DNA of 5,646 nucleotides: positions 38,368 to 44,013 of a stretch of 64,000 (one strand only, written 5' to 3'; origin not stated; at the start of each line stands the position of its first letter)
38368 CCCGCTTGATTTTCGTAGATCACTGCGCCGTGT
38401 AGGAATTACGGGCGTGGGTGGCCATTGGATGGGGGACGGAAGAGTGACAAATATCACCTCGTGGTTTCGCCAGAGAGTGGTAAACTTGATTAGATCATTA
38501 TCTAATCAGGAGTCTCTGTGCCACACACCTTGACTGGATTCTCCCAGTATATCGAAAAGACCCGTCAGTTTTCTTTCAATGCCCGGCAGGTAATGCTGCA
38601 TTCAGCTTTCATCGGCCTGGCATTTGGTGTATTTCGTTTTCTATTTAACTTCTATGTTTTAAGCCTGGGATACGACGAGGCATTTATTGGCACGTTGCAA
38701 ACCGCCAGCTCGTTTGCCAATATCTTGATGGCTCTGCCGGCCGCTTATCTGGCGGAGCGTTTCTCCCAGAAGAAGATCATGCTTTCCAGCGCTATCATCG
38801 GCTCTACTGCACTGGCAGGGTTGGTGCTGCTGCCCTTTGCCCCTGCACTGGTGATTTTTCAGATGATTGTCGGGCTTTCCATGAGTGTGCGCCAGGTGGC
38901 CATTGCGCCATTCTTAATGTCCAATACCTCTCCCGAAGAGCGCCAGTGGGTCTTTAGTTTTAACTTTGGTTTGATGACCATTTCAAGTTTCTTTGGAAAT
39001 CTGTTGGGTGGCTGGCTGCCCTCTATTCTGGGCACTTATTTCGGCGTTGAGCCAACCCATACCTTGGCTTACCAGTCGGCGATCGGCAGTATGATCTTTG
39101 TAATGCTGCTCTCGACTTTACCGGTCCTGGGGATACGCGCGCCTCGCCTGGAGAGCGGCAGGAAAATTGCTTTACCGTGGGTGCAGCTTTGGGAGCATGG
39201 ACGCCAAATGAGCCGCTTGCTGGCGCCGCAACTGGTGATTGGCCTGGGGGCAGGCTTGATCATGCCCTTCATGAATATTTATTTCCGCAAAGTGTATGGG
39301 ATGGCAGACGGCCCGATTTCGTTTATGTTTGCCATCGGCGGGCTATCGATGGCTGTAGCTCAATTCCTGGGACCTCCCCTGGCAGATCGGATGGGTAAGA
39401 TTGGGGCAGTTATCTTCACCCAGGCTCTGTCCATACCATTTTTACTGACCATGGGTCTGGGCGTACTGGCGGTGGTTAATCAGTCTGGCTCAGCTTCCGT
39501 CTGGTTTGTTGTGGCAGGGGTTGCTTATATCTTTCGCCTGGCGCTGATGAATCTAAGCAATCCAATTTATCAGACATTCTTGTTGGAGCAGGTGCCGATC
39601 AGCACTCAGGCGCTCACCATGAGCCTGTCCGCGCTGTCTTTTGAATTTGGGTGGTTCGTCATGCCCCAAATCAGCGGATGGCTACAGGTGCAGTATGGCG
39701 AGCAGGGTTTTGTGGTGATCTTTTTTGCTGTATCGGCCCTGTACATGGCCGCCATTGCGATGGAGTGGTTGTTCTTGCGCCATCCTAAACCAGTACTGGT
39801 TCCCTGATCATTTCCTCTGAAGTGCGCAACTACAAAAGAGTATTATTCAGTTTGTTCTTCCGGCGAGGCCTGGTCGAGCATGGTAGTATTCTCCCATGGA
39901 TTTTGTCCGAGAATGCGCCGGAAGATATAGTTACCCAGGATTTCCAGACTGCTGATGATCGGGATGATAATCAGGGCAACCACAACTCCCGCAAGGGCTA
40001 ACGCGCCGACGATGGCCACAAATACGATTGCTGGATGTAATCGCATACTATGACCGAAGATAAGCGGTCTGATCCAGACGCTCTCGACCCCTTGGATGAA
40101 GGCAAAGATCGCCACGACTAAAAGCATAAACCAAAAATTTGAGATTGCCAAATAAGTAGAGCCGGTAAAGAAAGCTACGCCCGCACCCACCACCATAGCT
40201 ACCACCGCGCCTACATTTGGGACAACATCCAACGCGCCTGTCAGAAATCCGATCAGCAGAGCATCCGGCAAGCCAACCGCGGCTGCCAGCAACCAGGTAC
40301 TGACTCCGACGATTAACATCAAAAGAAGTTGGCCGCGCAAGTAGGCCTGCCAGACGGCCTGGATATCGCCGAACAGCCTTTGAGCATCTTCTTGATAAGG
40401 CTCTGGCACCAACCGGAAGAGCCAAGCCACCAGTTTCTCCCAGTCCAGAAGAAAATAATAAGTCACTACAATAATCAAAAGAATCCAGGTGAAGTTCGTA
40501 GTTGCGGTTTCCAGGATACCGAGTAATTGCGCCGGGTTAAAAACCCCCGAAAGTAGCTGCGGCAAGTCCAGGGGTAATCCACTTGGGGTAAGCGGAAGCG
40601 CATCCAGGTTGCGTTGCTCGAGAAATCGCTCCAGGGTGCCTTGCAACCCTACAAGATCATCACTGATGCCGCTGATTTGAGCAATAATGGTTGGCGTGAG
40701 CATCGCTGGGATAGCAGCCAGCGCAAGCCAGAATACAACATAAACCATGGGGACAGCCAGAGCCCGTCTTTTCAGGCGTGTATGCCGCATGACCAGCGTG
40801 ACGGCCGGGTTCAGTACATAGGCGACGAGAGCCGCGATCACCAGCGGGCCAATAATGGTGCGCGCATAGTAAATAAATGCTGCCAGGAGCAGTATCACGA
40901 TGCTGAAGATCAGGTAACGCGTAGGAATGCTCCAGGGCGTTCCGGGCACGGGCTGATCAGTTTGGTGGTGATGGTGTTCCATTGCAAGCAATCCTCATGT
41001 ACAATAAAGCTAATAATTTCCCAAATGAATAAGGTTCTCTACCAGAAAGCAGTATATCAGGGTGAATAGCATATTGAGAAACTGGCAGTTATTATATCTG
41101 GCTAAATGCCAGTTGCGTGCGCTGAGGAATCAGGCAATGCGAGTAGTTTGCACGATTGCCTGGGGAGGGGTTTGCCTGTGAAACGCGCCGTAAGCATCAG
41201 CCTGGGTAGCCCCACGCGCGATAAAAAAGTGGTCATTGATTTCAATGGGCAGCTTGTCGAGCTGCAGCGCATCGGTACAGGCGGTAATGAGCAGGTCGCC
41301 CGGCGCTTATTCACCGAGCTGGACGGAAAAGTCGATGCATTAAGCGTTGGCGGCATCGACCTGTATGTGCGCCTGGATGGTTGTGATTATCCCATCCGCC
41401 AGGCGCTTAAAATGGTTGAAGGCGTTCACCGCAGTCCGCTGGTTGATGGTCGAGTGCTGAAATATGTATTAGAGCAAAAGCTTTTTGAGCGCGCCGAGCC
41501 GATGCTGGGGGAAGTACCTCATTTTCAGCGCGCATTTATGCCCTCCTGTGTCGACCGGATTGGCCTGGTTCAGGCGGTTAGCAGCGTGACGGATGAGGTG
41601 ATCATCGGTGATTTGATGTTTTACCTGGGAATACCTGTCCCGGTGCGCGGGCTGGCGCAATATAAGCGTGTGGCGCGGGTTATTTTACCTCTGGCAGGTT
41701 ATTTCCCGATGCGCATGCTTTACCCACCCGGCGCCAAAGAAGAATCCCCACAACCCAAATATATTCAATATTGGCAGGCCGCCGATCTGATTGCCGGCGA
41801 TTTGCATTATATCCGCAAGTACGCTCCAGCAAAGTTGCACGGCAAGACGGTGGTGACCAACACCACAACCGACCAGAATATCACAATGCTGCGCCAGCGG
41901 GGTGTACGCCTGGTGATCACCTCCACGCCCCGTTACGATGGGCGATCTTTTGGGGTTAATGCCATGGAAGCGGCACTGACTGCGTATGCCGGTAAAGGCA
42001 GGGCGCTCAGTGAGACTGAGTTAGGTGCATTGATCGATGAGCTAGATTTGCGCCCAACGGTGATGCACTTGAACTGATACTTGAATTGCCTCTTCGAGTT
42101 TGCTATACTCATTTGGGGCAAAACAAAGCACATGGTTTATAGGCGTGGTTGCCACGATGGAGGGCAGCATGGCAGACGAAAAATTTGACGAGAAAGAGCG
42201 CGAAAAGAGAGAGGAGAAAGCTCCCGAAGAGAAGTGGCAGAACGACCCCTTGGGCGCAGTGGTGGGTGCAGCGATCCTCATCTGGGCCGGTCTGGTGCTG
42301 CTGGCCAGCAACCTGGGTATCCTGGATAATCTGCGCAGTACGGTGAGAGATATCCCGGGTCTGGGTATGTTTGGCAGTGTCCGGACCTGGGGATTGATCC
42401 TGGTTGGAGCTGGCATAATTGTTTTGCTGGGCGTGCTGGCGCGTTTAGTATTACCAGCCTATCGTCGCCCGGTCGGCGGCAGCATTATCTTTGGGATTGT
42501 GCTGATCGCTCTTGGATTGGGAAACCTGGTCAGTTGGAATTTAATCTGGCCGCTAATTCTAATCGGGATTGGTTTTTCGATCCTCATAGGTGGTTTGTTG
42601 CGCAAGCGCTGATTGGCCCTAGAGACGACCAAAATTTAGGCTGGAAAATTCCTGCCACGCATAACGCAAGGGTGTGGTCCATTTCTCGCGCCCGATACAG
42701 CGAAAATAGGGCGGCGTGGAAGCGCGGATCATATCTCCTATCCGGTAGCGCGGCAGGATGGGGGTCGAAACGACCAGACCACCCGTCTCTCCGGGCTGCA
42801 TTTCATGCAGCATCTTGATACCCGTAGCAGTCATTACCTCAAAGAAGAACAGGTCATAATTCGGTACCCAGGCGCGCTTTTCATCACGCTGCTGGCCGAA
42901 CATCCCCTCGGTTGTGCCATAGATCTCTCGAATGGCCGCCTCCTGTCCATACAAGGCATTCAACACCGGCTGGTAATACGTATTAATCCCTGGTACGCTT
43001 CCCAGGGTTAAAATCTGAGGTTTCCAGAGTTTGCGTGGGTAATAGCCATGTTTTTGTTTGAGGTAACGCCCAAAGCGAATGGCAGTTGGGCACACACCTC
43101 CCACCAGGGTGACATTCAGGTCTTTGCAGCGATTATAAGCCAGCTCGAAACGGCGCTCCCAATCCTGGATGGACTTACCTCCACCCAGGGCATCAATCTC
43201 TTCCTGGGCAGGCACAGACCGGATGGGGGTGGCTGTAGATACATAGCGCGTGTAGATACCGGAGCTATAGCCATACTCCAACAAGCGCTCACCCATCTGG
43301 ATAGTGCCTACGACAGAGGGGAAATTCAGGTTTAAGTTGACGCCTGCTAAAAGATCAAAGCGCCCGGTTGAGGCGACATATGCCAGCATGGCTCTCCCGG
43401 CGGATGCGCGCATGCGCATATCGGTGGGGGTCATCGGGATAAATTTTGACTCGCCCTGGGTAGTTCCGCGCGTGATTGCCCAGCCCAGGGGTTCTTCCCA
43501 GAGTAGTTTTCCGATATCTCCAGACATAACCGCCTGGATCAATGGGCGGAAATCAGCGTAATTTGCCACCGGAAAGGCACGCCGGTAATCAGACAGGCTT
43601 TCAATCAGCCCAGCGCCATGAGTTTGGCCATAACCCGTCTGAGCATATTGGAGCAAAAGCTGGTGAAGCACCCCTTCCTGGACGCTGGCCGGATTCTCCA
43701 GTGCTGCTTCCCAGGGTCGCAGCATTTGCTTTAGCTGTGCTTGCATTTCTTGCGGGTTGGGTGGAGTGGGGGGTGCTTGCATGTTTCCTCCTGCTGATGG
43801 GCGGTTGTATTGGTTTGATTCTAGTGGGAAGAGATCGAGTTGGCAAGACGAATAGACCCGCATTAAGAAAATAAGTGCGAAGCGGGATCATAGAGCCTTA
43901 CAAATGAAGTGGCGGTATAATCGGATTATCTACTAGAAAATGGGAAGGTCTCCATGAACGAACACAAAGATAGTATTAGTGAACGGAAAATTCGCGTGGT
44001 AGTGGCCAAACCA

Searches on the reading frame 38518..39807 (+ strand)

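Call 36: search_protein_families(library=pfam, proteins=[window:38518-39807:+], max_evalue=0.01)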
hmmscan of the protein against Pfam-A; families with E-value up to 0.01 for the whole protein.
window:38518-39807:+ (429 aa): 3 families
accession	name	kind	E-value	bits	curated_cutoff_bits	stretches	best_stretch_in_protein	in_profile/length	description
PF07690.21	MFS_1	-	4e-28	98.8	33.4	2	29-356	5-320/347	Major Facilitator Superfamily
PF12832.13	MFS_1_like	-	7e-06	25.8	25.2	1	26-167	218-361/373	MFS_1 like family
PF13347.12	MFS_2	-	0.00011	21.4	27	1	122-346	109-334/427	MFS/sugar transport protein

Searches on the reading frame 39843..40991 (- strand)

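Call 36: search_protein_families(library=pfam, proteins=[window:39843-40991:-], max_evalue=0.01)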
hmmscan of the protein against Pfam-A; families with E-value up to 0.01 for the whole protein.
window:39843-40991:- (382 aa): 1 family
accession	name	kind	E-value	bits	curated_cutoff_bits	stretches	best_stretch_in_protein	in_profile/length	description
PF01594.21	AI-2E_transport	-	3.5e-45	155.1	34.3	1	27-348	2-318/327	AI-2E family transporter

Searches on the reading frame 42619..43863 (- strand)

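Call 36: search_protein_families(library=pfam, proteins=[window:42619-43863:-], max_evalue=0.01)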
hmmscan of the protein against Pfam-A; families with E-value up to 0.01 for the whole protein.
window:42619-43863:- (414 aa): 1 family
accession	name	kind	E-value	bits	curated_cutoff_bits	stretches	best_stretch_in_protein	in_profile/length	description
PF03321.19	GH3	-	4.6e-24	85.6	23.6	1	52-162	6-116/304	GH3 family N-terminal domain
